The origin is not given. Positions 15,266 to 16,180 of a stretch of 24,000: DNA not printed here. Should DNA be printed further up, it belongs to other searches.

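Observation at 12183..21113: Four translationally coupled genes join an SNF2/PLD-like helicase and a DUF4391-like protein to a complete Type III Mod/Res pair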

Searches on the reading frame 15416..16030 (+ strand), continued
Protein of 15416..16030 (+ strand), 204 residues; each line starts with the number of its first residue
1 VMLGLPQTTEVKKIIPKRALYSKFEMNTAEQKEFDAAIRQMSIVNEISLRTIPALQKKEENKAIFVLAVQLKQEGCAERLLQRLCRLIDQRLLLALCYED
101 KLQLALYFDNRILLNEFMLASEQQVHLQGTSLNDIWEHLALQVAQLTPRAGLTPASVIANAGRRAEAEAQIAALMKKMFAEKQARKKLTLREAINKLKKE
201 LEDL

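Call 62: fold_search(model_id=the predicted structure, library=pdb)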
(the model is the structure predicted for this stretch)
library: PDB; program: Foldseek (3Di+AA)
matches with E <= 10: 503; with E <= 0.001: 0
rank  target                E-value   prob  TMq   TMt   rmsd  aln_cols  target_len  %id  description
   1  2zyz_A                2.0e-01  0.09  0.15  0.25  14.1       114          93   10  Pyrobaculum aerophilum splicing endonuclease (released 2009-06-23)
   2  2zyz_C                2.1e-01  0.10  0.16  0.27  12.6       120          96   11  Pyrobaculum aerophilum splicing endonuclease (released 2009-06-23)
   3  9jt2_B                2.3e-01  0.11  0.20  0.12  12.5       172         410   10  substrate-bound NbaSPARDA complexes (released 2025-04-02)
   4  6okh_B                2.5e-01  0.13  0.19  0.21  15.7       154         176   14  Structure of an uncharacterized protein from Leptospira borgpetersenii serovar Hardjo-bovis (strain JB197) (released 2019-05-08)
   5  7zrz_CP1              3.4e-01  0.25  0.20  0.18   8.0        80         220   15  Structure of the human tRNA splicing endonuclease defines substrate recognition (released 2023-05-17)
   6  6p5n_Aq               3.6e-01  0.04  0.13  0.07  23.2       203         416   11  Structure of a mammalian 80S ribosome in complex with a single translocated Israeli Acute Paralysis Virus IRES and eR (released 2019-09-25)
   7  4azm_B                4.0e-01  0.10  0.17  0.23  17.9       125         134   10  Human epidermal fatty acid-binding protein (FABP5) in complex with the inhibitor BMS-309413 (released 2013-08-07)
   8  4azm_A                4.3e-01  0.11  0.18  0.25  18.9       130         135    8  Human epidermal fatty acid-binding protein (FABP5) in complex with the inhibitor BMS-309413 (released 2013-08-07)
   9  9i2d_CR               4.3e-01  0.04  0.13  0.07  24.0       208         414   10  NMT1-NAC bound human RNC with 10 amino acid ARF1-linker (released 2026-02-04)
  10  3wyb_A                4.5e-01  0.12  0.26  0.17  18.2       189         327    6  Structure of a meso-diaminopimelate dehydrogenase (released 2015-05-06)
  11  9efm_F                4.5e-01  0.06  0.17  0.13  17.2       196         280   10  Cryo-EM structure of COP9 signalosome precatalytic state with neddylated cullin-1 (released 2025-12-03)
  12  6zme_CH               4.8e-01  0.04  0.13  0.08  20.8       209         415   10  SARS-CoV-2 Nsp1 bound to the human CCDC124-80S-eERF1 ribosome complex (released 2020-08-12)
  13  4d5n_A                4.8e-01  0.04  0.13  0.07  24.6       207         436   10  Cryo-EM structures of ribosomal 80S complexes with termination factors and cricket paralysis virus IRES reveal the IRE (released 2015-02-04)
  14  6okh_A                5.1e-01  0.09  0.19  0.21  15.7       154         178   14  Structure of an uncharacterized protein from Leptospira borgpetersenii serovar Hardjo-bovis (strain JB197) (released 2019-05-08)
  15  3nr3                  5.1e-01  0.05  0.14  0.18  16.0       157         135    9  Crystal Structure of Human Peripheral Myelin Protein 2 (released 2010-08-04)
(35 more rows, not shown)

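Call 65: search_dna_similar(query=P0297, collection=plasmids, mode=protein, max_evalue=0.001, max_rows=30)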
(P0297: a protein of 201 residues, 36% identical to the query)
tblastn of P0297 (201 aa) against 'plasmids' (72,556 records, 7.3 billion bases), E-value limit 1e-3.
Records with a match: 26; places in all: 26; records where one place covers at least 80% of the query: 26.
Best place of each record, by identity: <60% 26.
By first word of the organism name: Acinetobacter 9; Escherichia 6; Citrobacter 2; Methylotuvimicrobium 1; Raoultella 1; Enterobacter 1; Variovorax 1; Mycolicibacterium 1; Aeromonas 1; Sulfitobacter 1; and 2 more.
By predicted mobility (MOB-suite, as given by PLSDB): non-mobilizable 13; mobilizable 7; conjugative 6.
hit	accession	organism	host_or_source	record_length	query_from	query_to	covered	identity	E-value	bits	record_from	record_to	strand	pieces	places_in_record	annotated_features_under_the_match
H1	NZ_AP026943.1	Citrobacter freundii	Mastacembelus,gut contents of ...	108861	4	196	96%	26.5%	4e-7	57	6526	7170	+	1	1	DUF4391 domain-containing protein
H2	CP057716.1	Escherichia coli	culture,Pooled pig faecal samples ...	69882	4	196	96%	25.7%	1e-5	52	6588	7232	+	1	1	DUF4391 domain-containing protein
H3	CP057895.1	Escherichia coli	culture,Pooled cattle faecal samples ...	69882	4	196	96%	25.7%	1e-5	52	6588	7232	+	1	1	DUF4391 domain-containing protein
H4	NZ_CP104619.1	Escherichia coli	cell culture,chicken feces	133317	4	196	96%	25.7%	1e-5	52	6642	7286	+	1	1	DUF4391 domain-containing protein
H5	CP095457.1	Escherichia coli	pig,cell culture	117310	4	196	96%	25.2%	7e-5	50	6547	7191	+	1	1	DUF4391 domain-containing protein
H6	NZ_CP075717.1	Escherichia coli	Sus scrofa,water sample,wastewater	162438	4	195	96%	25.3%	9e-5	50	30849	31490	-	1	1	DUF4391 domain-containing protein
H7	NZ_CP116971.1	Escherichia coli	Sus scrofa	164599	4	195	96%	25.3%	9e-5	50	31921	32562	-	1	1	DUF4391 domain-containing protein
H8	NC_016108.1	Methylotuvimicrobium alcaliphilum 20Z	-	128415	1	195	97%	24.4%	3e-9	63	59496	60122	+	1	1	DUF4391 domain-containing protein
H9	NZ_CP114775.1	Raoultella planticola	Homo sapiens,cell ...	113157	2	195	97%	23.4%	3e-8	60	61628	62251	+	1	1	DUF4391 domain-containing protein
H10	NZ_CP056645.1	Citrobacter freundii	culture,Freshwater sample from ...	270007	5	195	95%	23.4%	1e-7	58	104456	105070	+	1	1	DUF4391 domain-containing protein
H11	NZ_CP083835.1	Enterobacter asburiae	Homo sapiens,sputum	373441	5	195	95%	23.4%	1e-7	58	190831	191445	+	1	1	DUF4391 domain-containing protein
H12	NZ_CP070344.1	Variovorax sp. PDNC026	cell culture,Plastic debris in ...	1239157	1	195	97%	22.7%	5e-6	54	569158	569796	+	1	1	none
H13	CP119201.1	Acinetobacter johnsonii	Homo sapiens,blood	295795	1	200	100%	21.8%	2e-5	51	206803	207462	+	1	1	DUF4391 domain-containing protein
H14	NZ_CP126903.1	Mycolicibacterium vanbaalenii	cell culture,soil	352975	5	196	96%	22.7%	2e-9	63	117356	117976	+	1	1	DUF4391 domain-containing protein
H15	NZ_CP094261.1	Acinetobacter indicus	mixed culture,porcine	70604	1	199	99%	21.5%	9e-6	53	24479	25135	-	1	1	DUF4391 domain-containing protein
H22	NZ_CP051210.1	Acinetobacter sp. NEB149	cell culture,R.J.Roberts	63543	4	199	98%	21.3%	4e-4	48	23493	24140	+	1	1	DUF4391 domain-containing protein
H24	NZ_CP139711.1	Sulfitobacter sp. OXR-159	Bacterial Culture,hydrothermal vent ...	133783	5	196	96%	21.4%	1e-4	49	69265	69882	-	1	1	DUF4391 domain-containing protein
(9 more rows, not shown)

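Call 66: get_annotated_region(hit=H2, flank=9000)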
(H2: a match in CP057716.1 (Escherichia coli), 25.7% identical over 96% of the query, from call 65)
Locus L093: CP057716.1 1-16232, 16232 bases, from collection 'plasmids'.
description: Escherichia coli strain RHB17-C02 plasmid pRHB17-C02_4, complete sequence
organism: Escherichia coli (NCBI taxid 562)
taxonomy: Bacteria; Pseudomonadota; Gammaproteobacteria; Enterobacterales; Enterobacteriaceae; Escherichia; Escherichia coli
host: -; source: culture,Pooled pig faecal samples collected from floor of farm; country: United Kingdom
typing (MOB-suite, as given by PLSDB): non-mobilizable; replicon IncFIB
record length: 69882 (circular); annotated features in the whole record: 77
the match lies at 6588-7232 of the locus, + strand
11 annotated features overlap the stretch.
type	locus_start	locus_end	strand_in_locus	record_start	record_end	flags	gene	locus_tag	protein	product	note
CDS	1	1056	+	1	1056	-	repA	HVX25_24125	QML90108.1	replication protein RepA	-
CDS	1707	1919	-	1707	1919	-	-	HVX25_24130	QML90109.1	hypothetical protein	-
CDS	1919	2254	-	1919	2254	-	-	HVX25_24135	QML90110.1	hypothetical protein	-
CDS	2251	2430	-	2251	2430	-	-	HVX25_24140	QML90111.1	hypothetical protein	-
CDS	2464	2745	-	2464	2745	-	-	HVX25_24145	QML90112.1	hypothetical protein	-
CDS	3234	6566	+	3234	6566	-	-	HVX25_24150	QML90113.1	DEAD/DEAH box helicase family protein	-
CDS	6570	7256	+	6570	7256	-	-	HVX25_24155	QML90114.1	DUF4391 domain-containing protein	-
CDS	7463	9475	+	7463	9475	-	-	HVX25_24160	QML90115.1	site-specific DNA-methyltransferase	-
CDS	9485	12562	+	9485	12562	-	-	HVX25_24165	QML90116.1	DEAD/DEAH box helicase family protein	-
CDS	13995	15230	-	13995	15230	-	-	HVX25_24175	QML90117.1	AAA family ATPase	-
CDS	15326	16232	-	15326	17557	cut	-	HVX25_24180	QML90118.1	porphyrin biosynthesis protein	-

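Call 67: get_annotated_region(hit=H22, flank=9000)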
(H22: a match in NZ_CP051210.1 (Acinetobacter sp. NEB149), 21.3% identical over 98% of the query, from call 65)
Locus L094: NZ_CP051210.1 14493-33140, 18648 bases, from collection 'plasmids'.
description: Acinetobacter sp. NEB149 plasmid pMsp65, complete sequence
organism: Acinetobacter sp. NEB149 (NCBI taxid 2725684)
taxonomy: Bacteria; Pseudomonadota; Gammaproteobacteria; Moraxellales; Moraxellaceae; Acinetobacter; Acinetobacter sp. NEB149
host: -; source: cell culture,R.J.Roberts; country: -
typing (MOB-suite, as given by PLSDB): non-mobilizable; replicon rep_cluster_327
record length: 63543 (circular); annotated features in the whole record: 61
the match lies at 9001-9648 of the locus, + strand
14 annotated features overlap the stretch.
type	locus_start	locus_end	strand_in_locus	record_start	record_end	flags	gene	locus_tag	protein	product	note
CDS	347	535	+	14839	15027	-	-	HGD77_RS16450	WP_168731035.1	hypothetical protein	-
CDS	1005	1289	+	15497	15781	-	-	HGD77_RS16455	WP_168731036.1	type II toxin-antitoxin system Phd/YefM family antitoxin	-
CDS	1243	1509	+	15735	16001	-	-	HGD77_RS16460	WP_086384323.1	type II toxin-antitoxin system RelE/ParE family toxin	GO:0030541 - plasmid partitioning [Evidence IEA]; GO:0051290 - protein heterotetramerization [Evidence IEA]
CDS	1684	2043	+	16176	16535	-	-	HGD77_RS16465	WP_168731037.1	DUF2513 domain-containing protein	-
CDS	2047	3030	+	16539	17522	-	-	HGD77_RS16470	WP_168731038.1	hypothetical protein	-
CDS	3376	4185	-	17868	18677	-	-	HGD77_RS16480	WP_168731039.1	hypothetical protein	-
CDS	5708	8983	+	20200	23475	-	-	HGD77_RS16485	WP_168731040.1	helicase-related protein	-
CDS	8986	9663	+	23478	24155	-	-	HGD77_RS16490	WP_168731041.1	DUF4391 domain-containing protein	-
CDS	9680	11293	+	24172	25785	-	-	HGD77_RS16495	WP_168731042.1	site-specific DNA-methyltransferase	GO:0006306 - DNA methylation [Evidence IEA]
CDS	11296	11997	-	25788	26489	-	-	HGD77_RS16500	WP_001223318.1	IS1-like element ISPa14 family transposase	GO:0006313 - DNA transposition [Evidence IEA]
CDS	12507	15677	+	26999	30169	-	-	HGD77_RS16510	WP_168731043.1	DEAD/DEAH box helicase family protein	-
CDS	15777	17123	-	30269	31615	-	-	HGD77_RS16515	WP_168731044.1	DNA-primase RepB domain-containing protein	-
CDS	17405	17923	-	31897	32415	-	-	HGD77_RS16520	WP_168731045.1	hypothetical protein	-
CDS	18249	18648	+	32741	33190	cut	-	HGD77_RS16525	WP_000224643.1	hypothetical protein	-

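Call 68: get_annotated_region(hit=H14, flank=9000)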
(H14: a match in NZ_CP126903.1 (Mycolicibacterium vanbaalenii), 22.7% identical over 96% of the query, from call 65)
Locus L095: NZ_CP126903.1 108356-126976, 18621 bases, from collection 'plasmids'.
description: Mycolicibacterium vanbaalenii strain JOB5 plasmid unnamed2, complete sequence
organism: Mycolicibacterium vanbaalenii (NCBI taxid 110539)
taxonomy: Bacteria; Actinomycetota; Actinomycetes; Mycobacteriales; Mycobacteriaceae; Mycolicibacterium; Mycolicibacterium vanbaalenii
host: -; source: cell culture,soil; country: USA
typing (MOB-suite, as given by PLSDB): mobilizable; relaxase MOBF
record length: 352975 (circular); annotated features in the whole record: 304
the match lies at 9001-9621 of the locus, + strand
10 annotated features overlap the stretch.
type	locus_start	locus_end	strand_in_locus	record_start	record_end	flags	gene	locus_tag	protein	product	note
CDS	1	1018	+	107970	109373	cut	-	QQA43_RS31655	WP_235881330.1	site-specific integrase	GO:0015074 - DNA integration [Evidence IEA]; GO:0006310 - DNA recombination [Evidence IEA]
CDS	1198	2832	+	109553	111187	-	-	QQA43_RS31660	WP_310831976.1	hypothetical protein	-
CDS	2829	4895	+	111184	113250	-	-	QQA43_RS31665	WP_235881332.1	hypothetical protein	-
CDS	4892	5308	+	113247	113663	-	-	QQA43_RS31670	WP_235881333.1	hypothetical protein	-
CDS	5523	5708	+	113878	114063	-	-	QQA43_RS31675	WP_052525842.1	helix-turn-helix domain-containing protein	-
CDS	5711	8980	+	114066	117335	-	-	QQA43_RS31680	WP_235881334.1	helicase-related protein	-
CDS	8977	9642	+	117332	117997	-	-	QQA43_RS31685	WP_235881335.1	DUF4391 domain-containing protein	-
CDS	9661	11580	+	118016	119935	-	-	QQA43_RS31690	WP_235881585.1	site-specific DNA-methyltransferase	GO:0006306 - DNA methylation [Evidence IEA]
CDS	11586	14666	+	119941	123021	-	-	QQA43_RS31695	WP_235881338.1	DEAD/DEAH box helicase family protein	-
CDS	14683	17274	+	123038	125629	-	-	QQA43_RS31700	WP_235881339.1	AAA family ATPase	-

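Call 70: get_annotated_region(hit=H8, flank=9000)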
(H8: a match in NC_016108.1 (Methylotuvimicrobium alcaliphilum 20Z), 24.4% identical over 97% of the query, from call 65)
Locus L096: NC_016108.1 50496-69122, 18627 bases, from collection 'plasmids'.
description: Methylotuvimicrobium alcaliphilum 20Z plasmid MEALZ_p, complete sequence
organism: Methylotuvimicrobium alcaliphilum 20Z (NCBI taxid 1091494)
taxonomy: Bacteria; Pseudomonadota; Gammaproteobacteria; Methylococcales; Methylococcaceae; Methylotuvimicrobium; Methylotuvimicrobium alcaliphilum; Methylotuvimicrobium alcaliphilum 20Z
host: -; source: -; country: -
typing (MOB-suite, as given by PLSDB): conjugative; relaxase MOBP; mating-pair formation MPF_T
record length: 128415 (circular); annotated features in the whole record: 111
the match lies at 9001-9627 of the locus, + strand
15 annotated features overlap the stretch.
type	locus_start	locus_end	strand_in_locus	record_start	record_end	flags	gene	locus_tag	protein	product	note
CDS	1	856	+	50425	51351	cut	-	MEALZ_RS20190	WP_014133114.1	hypothetical protein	-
CDS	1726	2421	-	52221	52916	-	-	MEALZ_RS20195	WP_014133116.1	retropepsin-like aspartic protease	GO:0006508 - proteolysis [Evidence IEA]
CDS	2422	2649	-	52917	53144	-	-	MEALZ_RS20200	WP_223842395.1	DUF6794 domain-containing protein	-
CDS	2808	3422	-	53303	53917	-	-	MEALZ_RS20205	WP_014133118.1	hypothetical protein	-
CDS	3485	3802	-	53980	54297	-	-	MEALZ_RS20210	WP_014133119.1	hypothetical protein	-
CDS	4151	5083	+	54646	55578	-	-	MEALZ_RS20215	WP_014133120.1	tyrosine-type recombinase/integrase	GO:0015074 - DNA integration [Evidence IEA]; GO:0006310 - DNA recombination [Evidence IEA]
CDS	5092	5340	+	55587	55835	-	-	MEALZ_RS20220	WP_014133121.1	WGR domain-containing protein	-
CDS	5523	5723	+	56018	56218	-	-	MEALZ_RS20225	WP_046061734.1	helix-turn-helix domain-containing protein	-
CDS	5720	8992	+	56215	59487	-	-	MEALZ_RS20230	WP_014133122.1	SNF2-related protein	-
CDS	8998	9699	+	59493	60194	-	-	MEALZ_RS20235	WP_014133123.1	DUF4391 domain-containing protein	-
CDS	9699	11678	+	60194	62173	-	-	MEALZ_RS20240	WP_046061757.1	site-specific DNA-methyltransferase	GO:0006306 - DNA methylation [Evidence IEA]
CDS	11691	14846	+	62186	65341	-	-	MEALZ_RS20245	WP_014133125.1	DEAD/DEAH box helicase family protein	-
CDS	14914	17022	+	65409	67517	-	-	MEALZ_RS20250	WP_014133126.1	AAA family ATPase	-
CDS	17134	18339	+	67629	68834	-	-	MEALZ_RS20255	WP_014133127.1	hypothetical protein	-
CDS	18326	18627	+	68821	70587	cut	-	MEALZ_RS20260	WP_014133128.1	ATP-binding protein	-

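Call 71: get_annotated_region(hit=H24, flank=9000)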
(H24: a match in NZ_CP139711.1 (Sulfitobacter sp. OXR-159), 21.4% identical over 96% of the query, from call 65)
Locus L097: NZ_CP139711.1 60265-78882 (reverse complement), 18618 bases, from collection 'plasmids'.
description: Sulfitobacter sp. OXR-159 plasmid unnamed04, complete sequence
organism: Sulfitobacter sp. OXR-159 (NCBI taxid 3100174)
taxonomy: Bacteria; Pseudomonadota; Alphaproteobacteria; Rhodobacterales; Roseobacteraceae; Sulfitobacter; Sulfitobacter sp. OXR-159
host: -; source: Bacterial Culture,hydrothermal vent plume; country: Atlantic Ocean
typing (MOB-suite, as given by PLSDB): conjugative; relaxase MOBP,MOBP; mating-pair formation MPF_T
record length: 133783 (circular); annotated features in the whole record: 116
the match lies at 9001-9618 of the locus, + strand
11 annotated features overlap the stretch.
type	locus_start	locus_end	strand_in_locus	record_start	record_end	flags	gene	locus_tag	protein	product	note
CDS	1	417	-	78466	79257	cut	-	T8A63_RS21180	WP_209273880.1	AAA family ATPase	-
CDS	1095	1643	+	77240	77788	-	-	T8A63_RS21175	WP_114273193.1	helix-turn-helix domain-containing protein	-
CDS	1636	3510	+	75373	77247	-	-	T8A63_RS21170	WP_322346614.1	relaxase/mobilization nuclease domain-containing protein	-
CDS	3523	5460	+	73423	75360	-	-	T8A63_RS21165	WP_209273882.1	type IV secretory system conjugative DNA transfer family protein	-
CDS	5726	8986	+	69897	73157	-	-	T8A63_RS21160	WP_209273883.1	helicase-related protein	-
CDS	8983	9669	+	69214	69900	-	-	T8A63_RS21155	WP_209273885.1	DUF4391 domain-containing protein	-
CDS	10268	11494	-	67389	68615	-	-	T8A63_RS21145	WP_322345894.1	IS256 family transposase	-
CDS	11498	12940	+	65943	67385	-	-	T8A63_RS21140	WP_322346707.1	site-specific DNA-methyltransferase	GO:0006306 - DNA methylation [Evidence IEA]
CDS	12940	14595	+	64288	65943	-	-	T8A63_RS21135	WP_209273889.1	RNA-binding domain-containing protein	-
CDS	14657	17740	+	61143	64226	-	-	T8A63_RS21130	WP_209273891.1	DEAD/DEAH box helicase family protein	-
CDS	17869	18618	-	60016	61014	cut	virB11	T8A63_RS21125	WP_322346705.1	P-type DNA transfer ATPase VirB11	GO:0044097 - secretion by the type IV secretion system [Evidence IEA]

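Call 101: search_protein_families(library=pfam, proteins=[L100:8096-8998:+, L100:12276-12974:+, L095:14683-17271:+, L101:12974-15673:+], max_evalue=0.001)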
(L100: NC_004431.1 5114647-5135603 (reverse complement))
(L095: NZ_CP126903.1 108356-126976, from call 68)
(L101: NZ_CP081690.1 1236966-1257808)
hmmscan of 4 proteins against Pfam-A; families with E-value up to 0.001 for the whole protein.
L100:8096-8998:+ (301 aa): 1 family
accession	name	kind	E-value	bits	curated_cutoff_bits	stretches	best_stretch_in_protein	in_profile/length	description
PF13280.12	WYL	-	8.1e-14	51.8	21.8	1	124-191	1-69/70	WYL domain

L100:12276-12974:+ (233 aa): 1 family
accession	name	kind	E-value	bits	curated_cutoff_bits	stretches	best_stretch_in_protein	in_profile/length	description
PF14335.11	DUF4391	-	2.6e-57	194.8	29.9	1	14-224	1-232/232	Domain of unknown function (DUF4391)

L095:14683-17271:+ (863 aa): 3 families
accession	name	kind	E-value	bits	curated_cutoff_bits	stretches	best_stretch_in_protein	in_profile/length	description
PF13166.12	AAA_13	-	2.6e-14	53.3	36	1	389-708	255-583/713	AAA domain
PF02463.25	SMC_N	-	1.7e-08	34.6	40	1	543-695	135-198/220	RecF/RecN/SMC N terminal domain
PF13304.12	AAA_21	-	2.3e-08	34.9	27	1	633-697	238-301/304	AAA domain, putative AbiEii toxin, Type IV TA system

L101:12974-15673:+ (900 aa): 5 families
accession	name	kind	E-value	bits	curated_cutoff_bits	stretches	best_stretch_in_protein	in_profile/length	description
PF13538.12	UvrD_C_2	-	9.4e-12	45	27.4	1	826-875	2-51/52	UvrD-like helicase C-terminal domain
PF00580.27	UvrD-helicase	-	2.2e-06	28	23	0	228-265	5-41/271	UvrD/REP helicase N-terminal domain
PF13361.12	UvrD_C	-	0.00033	20.6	25.6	0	823-876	284-346/350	UvrD-like helicase C-terminal domain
PF13245.12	AAA_19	-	0.00055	20.5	25.1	0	238-259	12-33/134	AAA domain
PF13191.12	AAA_16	-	0.00066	20.7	32.6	1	240-389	27-159/167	AAA ATPase domain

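Call 115: search_protein_families(library=pfam, proteins=[L039:9992-11104:+, L039:11094-12353:+, L047:5070-6194:+, L047:6228-7667:+, L047:4600-5058:+, L039:13761-15677:-, L047:9429-11609:-], max_evalue=0.01)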
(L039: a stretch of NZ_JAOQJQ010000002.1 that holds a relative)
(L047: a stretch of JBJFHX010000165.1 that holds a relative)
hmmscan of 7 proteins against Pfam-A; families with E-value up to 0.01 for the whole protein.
L039:9992-11104:+ (371 aa): 2 families
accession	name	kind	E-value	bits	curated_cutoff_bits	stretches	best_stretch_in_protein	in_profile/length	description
PF14335.11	DUF4391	-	2.7e-34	119.5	29.9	1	5-201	1-232/232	Domain of unknown function (DUF4391)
PF04266.20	ASCH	-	7.4e-07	30.3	21.2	1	235-293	2-56/103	ASCH domain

L039:11094-12353:+ (420 aa): 0 families

L047:5070-6194:+ (375 aa): 3 families
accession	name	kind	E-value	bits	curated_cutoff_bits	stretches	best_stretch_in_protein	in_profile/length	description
PF14335.11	DUF4391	-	5.8e-27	95.5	29.9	1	2-197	1-231/232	Domain of unknown function (DUF4391)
PF04266.20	ASCH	-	7.2e-08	33.5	21.2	1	238-298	1-57/103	ASCH domain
PF02993.19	MCPVI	-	0.0019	18.5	28.4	1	160-222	92-154/225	Minor capsid protein VI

L047:6228-7667:+ (480 aa): 1 family
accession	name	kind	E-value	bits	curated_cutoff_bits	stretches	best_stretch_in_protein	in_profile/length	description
PF13559.11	DUF4129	-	0.00025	21.5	24.8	0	132-162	1-30/69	Domain of unknown function (DUF4129)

L047:4600-5058:+ (153 aa): 0 families

L039:13761-15677:- (638 aa): 8 families
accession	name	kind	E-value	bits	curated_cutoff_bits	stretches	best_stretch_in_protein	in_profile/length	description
PF00009.33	GTP_EFTU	-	4e-62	209.6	26.5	1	1-238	2-187/188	Elongation factor Tu GTP binding domain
PF03764.24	EFG_IV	-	7.4e-25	87.5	24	1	415-530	1-120/121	Elongation factor G, domain IV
PF14492.12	EFG_III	-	2.8e-14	53.4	27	1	341-413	2-74/75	Elongation Factor G, domain III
PF00679.30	EFG_C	-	1.7e-11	44.4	27.9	1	533-615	1-84/89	Elongation factor G C-terminus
PF01926.29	MMR_HSR1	-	7.7e-07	29.7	21.9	1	5-128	2-113/113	50S ribosome-binding GTPase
PF22042.2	EF-G_D2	-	2.6e-05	24.7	27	1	248-316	2-69/84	Elongation factor G domain 2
PF16658.11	RF3_C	-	0.0041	17.4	40.1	1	349-415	15-81/132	Class II release factor RF3, C-terminal domain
PF02421.24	FeoB_N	-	0.0049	16.8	27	0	52-137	32-123/156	Ferrous iron transport protein B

L047:9429-11609:- (726 aa): 4 families
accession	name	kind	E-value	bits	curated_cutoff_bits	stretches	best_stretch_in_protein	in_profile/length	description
PF13337.12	BrxL_ATPase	-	7.7e-147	488.5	25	1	204-516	2-313/313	Lon-like protease BrxL-like, ATPase domain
PF20442.3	BrxL_N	-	2e-49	167.4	28.2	1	61-191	2-132/132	BREX system Lon protease-like protein BrxL N-terminal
PF05362.19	Lon_C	-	1.8e-09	37.9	21.1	1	562-722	42-202/205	Lon protease (S16) C-terminal proteolytic domain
PF13541.12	ChlI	-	0.0076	16.6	27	0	614-690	43-119/121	Subunit ChlI of Mg-chelatase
